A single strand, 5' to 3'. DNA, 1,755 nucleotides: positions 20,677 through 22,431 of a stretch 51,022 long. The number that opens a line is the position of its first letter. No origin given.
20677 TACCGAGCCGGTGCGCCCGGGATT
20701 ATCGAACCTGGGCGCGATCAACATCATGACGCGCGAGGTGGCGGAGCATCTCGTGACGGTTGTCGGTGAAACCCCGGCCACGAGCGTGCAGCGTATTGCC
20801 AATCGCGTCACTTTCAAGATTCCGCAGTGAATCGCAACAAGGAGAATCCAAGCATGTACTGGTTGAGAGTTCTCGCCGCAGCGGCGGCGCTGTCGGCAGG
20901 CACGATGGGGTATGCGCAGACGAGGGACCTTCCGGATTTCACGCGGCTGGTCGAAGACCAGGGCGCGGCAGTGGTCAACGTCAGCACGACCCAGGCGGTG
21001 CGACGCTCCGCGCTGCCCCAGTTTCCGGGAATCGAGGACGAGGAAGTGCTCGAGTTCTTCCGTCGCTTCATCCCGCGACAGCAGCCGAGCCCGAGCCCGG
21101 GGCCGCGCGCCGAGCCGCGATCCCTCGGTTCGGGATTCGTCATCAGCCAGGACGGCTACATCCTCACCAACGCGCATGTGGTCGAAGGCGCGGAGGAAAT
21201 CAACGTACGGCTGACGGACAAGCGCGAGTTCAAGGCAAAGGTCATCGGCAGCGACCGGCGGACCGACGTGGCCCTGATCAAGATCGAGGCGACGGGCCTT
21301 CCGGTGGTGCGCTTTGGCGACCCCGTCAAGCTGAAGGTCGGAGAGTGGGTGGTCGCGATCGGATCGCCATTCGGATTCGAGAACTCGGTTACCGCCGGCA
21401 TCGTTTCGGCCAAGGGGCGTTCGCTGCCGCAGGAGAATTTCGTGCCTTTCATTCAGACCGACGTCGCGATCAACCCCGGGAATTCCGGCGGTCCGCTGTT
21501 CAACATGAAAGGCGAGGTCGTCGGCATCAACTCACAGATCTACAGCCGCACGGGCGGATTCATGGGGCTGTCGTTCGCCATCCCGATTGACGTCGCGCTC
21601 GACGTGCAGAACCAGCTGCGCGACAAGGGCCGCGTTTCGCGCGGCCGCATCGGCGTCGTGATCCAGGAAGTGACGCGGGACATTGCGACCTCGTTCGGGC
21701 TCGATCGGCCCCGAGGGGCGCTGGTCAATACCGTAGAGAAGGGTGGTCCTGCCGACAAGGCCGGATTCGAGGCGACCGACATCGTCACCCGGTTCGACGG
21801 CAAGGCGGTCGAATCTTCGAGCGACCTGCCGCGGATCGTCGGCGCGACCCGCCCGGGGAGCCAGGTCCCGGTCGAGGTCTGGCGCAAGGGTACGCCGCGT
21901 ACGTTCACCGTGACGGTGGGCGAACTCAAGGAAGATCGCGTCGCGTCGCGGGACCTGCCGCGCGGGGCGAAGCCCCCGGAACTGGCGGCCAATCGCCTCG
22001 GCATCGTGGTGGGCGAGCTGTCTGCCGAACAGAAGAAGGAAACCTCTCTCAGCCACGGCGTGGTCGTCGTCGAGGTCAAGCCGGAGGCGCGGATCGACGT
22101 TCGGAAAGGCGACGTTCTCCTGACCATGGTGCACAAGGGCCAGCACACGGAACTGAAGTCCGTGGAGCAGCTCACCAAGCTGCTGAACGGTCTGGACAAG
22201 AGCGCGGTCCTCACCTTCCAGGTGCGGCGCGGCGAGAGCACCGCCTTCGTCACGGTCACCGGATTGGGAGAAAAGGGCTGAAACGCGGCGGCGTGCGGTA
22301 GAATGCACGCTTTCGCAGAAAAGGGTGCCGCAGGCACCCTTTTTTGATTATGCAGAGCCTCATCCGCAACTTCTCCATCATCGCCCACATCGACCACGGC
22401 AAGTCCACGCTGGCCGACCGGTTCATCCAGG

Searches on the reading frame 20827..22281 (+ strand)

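Call 30: search_protein_families(library=ncbifam, proteins=[window:20827-22281:+], max_evalue=0.00001)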
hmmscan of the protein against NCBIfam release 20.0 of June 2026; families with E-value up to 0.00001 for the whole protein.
window:20827-22281:+ (484 aa): 14 families
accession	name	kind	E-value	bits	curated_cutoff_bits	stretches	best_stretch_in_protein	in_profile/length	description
TIGR02037.1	degP_htrA_DO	subfamily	4.9e-146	487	416.2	1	37-476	2-433/434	Do family serine endopeptidase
NF041521.1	HhoA_HhoB_HtrA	equivalog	3.2e-90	302.8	450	1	40-367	5-334/335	HhoA/HhoB/HtrA family serine endopeptidase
NF008189.1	PRK10942.1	equivalog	1.7e-81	274.1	720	1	94-475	108-474/477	serine endoprotease DegP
NF007526.1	PRK10139.1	equivalog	1.8e-81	274.2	756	1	18-475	25-453/456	serine endoprotease DegQ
TIGR02038.1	protease_degS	equivalog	2.3e-76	257.2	422.95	1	94-366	73-348/351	outer membrane-stress sensor serine endopeptidase DegS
NF008147.1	PRK10898.1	equivalog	3.5e-72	243.5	408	1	96-368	75-351/352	outer membrane-stress sensor serine endopeptidase DegS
NF047968.1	SerProtHtrA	equivalog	8.3e-68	229.3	470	1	96-363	84-356/357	serine protease HtrA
NF040960.1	MamE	equivalog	9.3e-54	183.1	800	2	27-255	62-284/659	magnetosome formation protease MamE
NF053637.1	SerProtHtrAspr2045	equivalog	1.7e-51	175.4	650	1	100-365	104-387/394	serine protease HtrA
NF050055.1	SerProtHtrAMycob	equivalog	2.4e-50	171.9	800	1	99-363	227-497/502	serine protease HtrA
NF033740.0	MarP_fam_protase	equivalog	5.3e-23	81.7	250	1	32-234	147-350/390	MarP family serine protease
NF040961.1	MamO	equivalog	3e-17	62.2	800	1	99-256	98-259/648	magnetosome protein MamO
NF041199.1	trx7_PDZ_seleno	equivalog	3.2e-13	49.4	300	1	292-472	199-383/390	Trx7/PDZ domain-containing (seleno)protein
NF050173.1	tryp_MXAN_2756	equivalog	2.4e-06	27.4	200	1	97-240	47-178/199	MXAN_2756 family trypsin-like serine endoprotease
